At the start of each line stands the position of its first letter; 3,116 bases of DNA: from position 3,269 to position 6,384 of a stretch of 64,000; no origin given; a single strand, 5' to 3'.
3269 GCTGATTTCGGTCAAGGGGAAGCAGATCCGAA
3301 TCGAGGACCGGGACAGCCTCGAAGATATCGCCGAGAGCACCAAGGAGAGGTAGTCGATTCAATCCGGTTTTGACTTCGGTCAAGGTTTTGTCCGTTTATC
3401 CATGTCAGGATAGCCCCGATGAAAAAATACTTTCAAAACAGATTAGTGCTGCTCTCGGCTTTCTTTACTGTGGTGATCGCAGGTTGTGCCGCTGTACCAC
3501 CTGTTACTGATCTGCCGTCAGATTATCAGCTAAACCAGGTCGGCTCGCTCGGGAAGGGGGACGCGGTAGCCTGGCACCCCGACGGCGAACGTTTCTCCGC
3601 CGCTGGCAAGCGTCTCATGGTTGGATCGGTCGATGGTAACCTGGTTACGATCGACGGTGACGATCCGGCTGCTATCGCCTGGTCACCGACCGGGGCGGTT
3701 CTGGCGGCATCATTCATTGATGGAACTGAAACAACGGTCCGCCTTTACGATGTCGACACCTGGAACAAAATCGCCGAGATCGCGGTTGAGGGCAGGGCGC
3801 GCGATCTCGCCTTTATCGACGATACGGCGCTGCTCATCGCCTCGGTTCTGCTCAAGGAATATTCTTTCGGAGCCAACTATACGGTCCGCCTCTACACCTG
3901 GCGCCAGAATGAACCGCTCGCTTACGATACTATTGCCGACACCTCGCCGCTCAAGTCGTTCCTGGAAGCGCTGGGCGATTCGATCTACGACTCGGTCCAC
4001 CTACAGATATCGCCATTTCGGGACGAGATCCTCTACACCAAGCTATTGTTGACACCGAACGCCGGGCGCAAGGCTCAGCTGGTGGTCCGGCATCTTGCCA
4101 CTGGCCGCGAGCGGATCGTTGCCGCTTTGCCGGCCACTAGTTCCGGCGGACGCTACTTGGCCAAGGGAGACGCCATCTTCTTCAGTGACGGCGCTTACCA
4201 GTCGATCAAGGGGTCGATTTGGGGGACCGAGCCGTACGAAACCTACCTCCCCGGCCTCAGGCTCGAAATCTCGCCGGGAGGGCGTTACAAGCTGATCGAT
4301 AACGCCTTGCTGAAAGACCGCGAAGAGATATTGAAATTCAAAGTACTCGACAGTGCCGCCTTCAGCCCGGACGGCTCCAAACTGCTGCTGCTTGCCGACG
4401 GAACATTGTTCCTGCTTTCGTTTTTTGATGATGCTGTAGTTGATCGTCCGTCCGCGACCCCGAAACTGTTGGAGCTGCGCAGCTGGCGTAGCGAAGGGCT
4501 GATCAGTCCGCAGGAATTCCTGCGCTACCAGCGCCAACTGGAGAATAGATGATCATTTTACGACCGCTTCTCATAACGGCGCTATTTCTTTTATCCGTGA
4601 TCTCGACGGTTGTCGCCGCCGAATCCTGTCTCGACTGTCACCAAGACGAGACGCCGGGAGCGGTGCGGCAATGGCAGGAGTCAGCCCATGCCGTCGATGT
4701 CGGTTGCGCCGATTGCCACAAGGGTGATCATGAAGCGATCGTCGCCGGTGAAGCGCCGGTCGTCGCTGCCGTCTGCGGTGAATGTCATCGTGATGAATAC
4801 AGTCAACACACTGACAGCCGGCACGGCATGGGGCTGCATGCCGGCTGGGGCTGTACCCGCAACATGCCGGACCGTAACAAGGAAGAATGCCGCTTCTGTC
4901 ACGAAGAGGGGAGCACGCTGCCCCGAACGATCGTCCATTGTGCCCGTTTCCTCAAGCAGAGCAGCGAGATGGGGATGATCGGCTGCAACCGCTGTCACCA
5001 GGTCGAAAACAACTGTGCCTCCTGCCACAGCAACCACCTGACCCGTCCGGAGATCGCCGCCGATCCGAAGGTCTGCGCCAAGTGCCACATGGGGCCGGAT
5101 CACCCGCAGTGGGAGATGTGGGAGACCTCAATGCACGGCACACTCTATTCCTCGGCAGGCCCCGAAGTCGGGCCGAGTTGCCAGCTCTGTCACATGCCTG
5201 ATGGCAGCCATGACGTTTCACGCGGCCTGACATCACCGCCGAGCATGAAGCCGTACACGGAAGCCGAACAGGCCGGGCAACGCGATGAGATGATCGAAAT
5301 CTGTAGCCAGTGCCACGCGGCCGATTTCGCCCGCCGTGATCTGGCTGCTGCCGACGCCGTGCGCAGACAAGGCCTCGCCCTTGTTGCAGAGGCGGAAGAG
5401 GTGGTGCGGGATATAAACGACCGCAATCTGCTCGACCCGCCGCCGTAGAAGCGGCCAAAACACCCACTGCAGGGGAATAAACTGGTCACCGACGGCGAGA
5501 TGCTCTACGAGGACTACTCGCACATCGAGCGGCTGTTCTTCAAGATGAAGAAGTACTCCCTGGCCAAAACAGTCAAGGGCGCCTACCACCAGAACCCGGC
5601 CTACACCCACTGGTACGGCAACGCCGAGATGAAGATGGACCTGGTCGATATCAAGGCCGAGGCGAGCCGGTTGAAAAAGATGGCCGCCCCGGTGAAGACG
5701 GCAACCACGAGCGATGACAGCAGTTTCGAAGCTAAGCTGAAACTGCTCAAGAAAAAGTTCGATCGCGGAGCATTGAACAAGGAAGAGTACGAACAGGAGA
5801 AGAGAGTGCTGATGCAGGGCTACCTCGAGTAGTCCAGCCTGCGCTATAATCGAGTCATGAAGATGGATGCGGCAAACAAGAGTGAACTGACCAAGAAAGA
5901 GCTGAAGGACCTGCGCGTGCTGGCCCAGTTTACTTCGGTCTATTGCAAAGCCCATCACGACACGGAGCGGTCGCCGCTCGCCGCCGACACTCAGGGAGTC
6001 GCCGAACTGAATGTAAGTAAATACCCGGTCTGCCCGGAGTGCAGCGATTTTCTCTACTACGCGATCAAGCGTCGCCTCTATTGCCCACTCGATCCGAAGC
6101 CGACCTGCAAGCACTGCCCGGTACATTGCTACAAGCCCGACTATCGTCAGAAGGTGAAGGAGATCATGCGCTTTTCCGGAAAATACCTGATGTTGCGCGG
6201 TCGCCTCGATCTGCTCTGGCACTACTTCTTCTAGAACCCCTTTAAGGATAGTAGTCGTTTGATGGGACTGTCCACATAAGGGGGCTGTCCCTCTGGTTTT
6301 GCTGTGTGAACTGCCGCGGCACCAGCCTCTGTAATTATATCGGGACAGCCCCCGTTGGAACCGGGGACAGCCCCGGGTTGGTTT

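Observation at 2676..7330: Crp/Fnr regulator plus two perfect TTGAC-N4-GTCAA boxes define a putative nitrogen-oxide stress cluster without hcp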

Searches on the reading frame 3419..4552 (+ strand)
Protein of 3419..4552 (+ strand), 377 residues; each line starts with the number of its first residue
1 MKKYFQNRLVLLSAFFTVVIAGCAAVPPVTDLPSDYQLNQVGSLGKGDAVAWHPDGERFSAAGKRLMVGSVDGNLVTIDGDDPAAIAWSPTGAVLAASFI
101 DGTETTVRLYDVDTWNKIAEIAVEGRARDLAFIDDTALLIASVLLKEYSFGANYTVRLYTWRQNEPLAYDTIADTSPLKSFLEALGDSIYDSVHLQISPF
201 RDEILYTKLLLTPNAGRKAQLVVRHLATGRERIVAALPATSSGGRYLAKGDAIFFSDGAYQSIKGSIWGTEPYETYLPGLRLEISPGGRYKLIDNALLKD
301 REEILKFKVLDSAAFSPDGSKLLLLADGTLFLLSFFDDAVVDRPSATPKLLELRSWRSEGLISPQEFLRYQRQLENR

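Call 7: search_protein_families(library=pfam, proteins=[window:3419-4552:+], max_evalue=0.01)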
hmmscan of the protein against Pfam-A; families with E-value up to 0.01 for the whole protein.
window:3419-4552:+ (377 aa): 3 families
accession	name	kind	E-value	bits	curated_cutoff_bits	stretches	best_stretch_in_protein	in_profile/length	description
PF00400.38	WD40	-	5.1e-05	24.1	27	0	85-111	16-39/39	WD domain, G-beta repeat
PF25174.1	Beta-prop_THOC3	-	0.00012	21.6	305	1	49-141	7-105/272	THOC3 beta-propeller domain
PF12894.13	ANAPC4_WD40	-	0.004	17.8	22.9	0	85-124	43-79/91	Anaphase-promoting complex subunit 4 WD40 domain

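Call 8: search_protein_families(library=ncbifam, proteins=[window:3419-4552:+], max_evalue=0.01)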
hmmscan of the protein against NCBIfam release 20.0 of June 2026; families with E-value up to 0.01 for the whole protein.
window:3419-4552:+ (377 aa): 0 families

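Call 69: find_homologous_proteins(query=window:3419-4552:+)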
Query window:3419-4552:+ (377 aa): 18 proteins with E <= 0.001 among 8000 candidates.
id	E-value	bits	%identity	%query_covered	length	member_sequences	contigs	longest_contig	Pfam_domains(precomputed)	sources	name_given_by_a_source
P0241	2.9e-246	834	99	100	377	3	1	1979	PF23381.2,PF00400.39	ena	-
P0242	2.3e-136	473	58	95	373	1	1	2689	PF25174.2,PF23381.2,PF12894.14,PF25460.2,PF00400.39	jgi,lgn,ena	-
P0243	4.7e-128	445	56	94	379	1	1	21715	PF23381.2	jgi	jgi:WD40 repeat protein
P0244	6.6e-126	438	56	94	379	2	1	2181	-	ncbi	-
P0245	3.6e-122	426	53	94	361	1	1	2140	PF23381.2,PF00400.39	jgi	jgi:WD40 repeat protein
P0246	1.1e-118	414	53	95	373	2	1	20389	-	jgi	-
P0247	1.2e-117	411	52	95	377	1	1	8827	PF25174.2,PF25460.2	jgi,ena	-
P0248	1.7e-115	404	51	94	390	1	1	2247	-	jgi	jgi:hypothetical protein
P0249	7.6e-114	398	52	97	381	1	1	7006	-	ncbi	-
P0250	6.4e-106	372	48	95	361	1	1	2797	PF23381.2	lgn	-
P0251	1.5e-85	305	55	67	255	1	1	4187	-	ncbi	-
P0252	1.4e-51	194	33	96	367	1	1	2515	-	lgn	-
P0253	9.0e-47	178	32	97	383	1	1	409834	PF23389.2,PF25174.2,PF23381.2,PF12894.14,PF00400.39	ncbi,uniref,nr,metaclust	ncbi:hypothetical protein OR1_00009 [Geobacter sp. OR-1]|uniref:WD40 repeat domain-containing protei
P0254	2.3e-45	173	31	97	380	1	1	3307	-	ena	-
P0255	1.6e-44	170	31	97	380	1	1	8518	-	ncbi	-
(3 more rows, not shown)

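Call 76: predict_structure(alignment_id=A2)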
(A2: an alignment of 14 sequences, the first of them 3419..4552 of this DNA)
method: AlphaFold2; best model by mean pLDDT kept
length: 377 residues; sequences in the alignment: 14
mean_pLDDT: 89.6   pTM: 0.85
mean pLDDT of the five models: 89.6, 88.8, 88.4, 87.9, 82.0
residues with pLDDT >= 90: 263; 70-90: 88; 50-70: 24; < 50: 2
segments of 3 or more residues with pLDDT < 50: none
pLDDT, mean of each block of 10 residues (from residue 1): 57 59 66 92 85 95 91 91 95 97 95 96 96 97 93 95 95 91 88 92 93 80 94 90 88 89 92 92 94 95 93 94 92 94 90 91 93 88
secondary structure, 60 per line:
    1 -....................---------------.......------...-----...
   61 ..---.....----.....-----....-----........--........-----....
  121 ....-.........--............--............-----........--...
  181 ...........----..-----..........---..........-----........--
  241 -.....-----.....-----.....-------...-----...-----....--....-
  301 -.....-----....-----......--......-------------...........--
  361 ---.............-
elements in order: H2-21 E37-43 E50-52 E58-62 E66-70 E75-79 E85-88 E94-101 E104-111 E117-124 E126-134 E137-148 E151-162 E168-175 H179-191 E203-212 E216-225 E231-238 E242-246 E252-256 E262-266 E274-276 E282-284 E290-293 E296-299 E302-306 E312-315 E321-326 E329-334 H348-358 H364-376

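Call 78: fold_search(model_id=the predicted structure, library=pdb)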
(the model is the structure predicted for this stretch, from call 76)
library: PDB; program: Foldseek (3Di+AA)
matches with E <= 10: 1669; with E <= 0.001: 1085
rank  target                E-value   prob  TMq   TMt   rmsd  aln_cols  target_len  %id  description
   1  5yzv_C                4.0e-12  1.00  0.54  0.68   5.7       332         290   20  Biophysical and structural characterization of the thermostable WD40 domain of a prokaryotic protein, Thermomonospora  (released 2018-10-03)
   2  5yzv_B                6.5e-12  1.00  0.56  0.71   4.9       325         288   21  Biophysical and structural characterization of the thermostable WD40 domain of a prokaryotic protein, Thermomonospora  (released 2018-10-03)
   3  8gfv_B                1.6e-11  1.00  0.58  0.65  17.6       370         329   14  CryoEM structure of beta-2-adrenergic receptor in complex with GTP-bound Gs heterotrimer (transition intermediate #1 o (released 2024-03-06)
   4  6n9g_C                2.2e-11  1.00  0.55  0.59  19.3       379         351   15  Crystal Structure of RGS7-Gbeta5 dimer (released 2019-01-09)
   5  8hdo_B                3.3e-11  1.00  0.56  0.63  20.5       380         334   13  Structure of A2BR bound to synthetic agonists BAY 60-6583 (released 2023-01-18)
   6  3zwl_D                3.6e-11  1.00  0.58  0.62   5.7       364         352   12  Structure of eukaryotic translation initiation factor eIF3i complex with eIF3b C-terminus (655-700) (released 2011-10-05)
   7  3zwl_B                3.8e-11  1.00  0.59  0.65   7.0       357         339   12  Structure of eukaryotic translation initiation factor eIF3i complex with eIF3b C-terminus (655-700) (released 2011-10-05)
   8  6g79_B                4.4e-11  1.00  0.54  0.60  20.3       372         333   13  Coupling specificity of heterotrimeric Go to the serotonin 5-HT1B receptor (released 2018-06-20)
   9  9w6w_B                4.6e-11  1.00  0.55  0.60  19.8       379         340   14  5-CT-bound serotonin 5A (5-HT5A) receptor-Gi protein complex (released 2025-11-26)
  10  5yzv_D                4.9e-11  1.00  0.53  0.68   5.4       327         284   20  Biophysical and structural characterization of the thermostable WD40 domain of a prokaryotic protein, Thermomonospora  (released 2018-10-03)
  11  8kh5_C                4.9e-11  1.00  0.54  0.59  20.3       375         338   13  Cryo-EM structure of the GPR174-Gs complex bound to endogenous lysoPS (released 2023-10-18)
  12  8unw_B                5.1e-11  1.00  0.58  0.65  18.6       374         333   14  CryoEM structure of beta-2-adrenergic receptor in complex with GTP-bound Gs heterotrimer (Class L) (released 2024-03-06)
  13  9k3p_B                5.9e-11  1.00  0.56  0.63  19.8       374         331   12  Cryo-EM structure of the unliganded human melanocortin receptor 1 (MC1R)-Gs complex (released 2025-08-06)
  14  8wc6_B                7.3e-11  1.00  0.55  0.61  19.6       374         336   13  Cryo-EM structure of the PEA-bound mTAAR1-Gs complex (released 2023-12-27)
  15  8gdz_B                8.0e-11  1.00  0.57  0.63  19.9       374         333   14  CryoEM structure of beta-2-adrenergic receptor in complex with nucleotide-free Gs heterotrimer (#1 of 20) (released 2024-03-06)
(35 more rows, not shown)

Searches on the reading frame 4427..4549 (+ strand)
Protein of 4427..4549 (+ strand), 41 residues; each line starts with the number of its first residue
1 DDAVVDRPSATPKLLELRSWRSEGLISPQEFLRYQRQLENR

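Call 72: search_protein_families(library=pfam, proteins=[window:4427-4549:+], max_evalue=1)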
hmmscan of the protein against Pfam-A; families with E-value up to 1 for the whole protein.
seq(41 aa): 1 family
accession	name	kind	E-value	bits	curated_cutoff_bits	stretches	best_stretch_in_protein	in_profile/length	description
PF05120.17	GvpG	-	0.11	13.1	30.6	1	12-41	35-64/67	Gas vesicle protein G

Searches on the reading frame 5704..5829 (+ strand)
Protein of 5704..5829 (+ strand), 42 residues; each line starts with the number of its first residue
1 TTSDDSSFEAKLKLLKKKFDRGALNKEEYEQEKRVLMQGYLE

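Call 72: search_protein_families(library=pfam, proteins=[window:5704-5829:+], max_evalue=1)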
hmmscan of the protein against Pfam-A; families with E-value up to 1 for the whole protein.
seq(42 aa): 4 families
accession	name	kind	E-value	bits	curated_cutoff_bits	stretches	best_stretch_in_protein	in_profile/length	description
PF09851.14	SHOCT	-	1.9e-07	31.1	27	1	11-37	2-28/28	Short C-terminal domain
PF05120.17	GvpG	-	0.00022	21.7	30.6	1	4-38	29-63/67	Gas vesicle protein G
PF06464.16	DMAP_binding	-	0.038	15.3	27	1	10-41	11-42/111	DMAP1-binding Domain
PF08044.16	DUF1707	-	0.21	12.1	27.6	1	11-31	11-31/53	DUF1707 SHOCT-like domain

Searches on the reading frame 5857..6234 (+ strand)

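Call 7: search_protein_families(library=pfam, proteins=[window:5857-6234:+], max_evalue=0.01)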
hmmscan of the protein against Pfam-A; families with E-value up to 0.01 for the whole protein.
window:5857-6234:+ (125 aa): 1 family
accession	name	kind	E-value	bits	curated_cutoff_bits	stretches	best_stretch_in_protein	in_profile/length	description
PF11756.13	YgbA_NO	-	9.2e-20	71.5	25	1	15-115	3-86/106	Nitrous oxide-stimulated promoter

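Call 8: search_protein_families(library=ncbifam, proteins=[window:5857-6234:+], max_evalue=0.01)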
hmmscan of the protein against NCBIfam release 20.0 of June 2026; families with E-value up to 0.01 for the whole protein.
window:5857-6234:+ (125 aa): 7 families
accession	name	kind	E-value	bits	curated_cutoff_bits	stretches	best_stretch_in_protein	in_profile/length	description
NF007714.0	PRK10410.1-2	equivalog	6.2e-37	126.4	88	1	10-125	4-103/103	nitrous oxide-stimulated promoter family protein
NF007715.0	PRK10410.1-3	equivalog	1.1e-20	74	179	1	11-114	7-95/132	nitrous oxide-stimulated promoter family protein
NF007718.0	PRK10410.2-2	equivalog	8.1e-20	71.2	148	1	13-113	4-106/118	nitrous oxide-stimulated promoter family protein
NF007717.0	PRK10410.2-1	equivalog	4.4e-15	55.9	241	1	63-117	38-93/141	nitrous oxide-stimulated promoter family protein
NF007716.0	PRK10410.1-4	equivalog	6.8e-12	45.7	172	1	65-115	37-88/114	nitrous oxide-stimulated promoter family protein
NF007713.0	PRK10410.1-1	equivalog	3.8e-11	43.5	234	1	60-115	31-88/117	nitrous oxide-stimulated promoter family protein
NF007719.0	PRK10410.2-3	equivalog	4.1e-06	26.8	211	1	58-114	18-75/103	nitrous oxide-stimulated promoter family protein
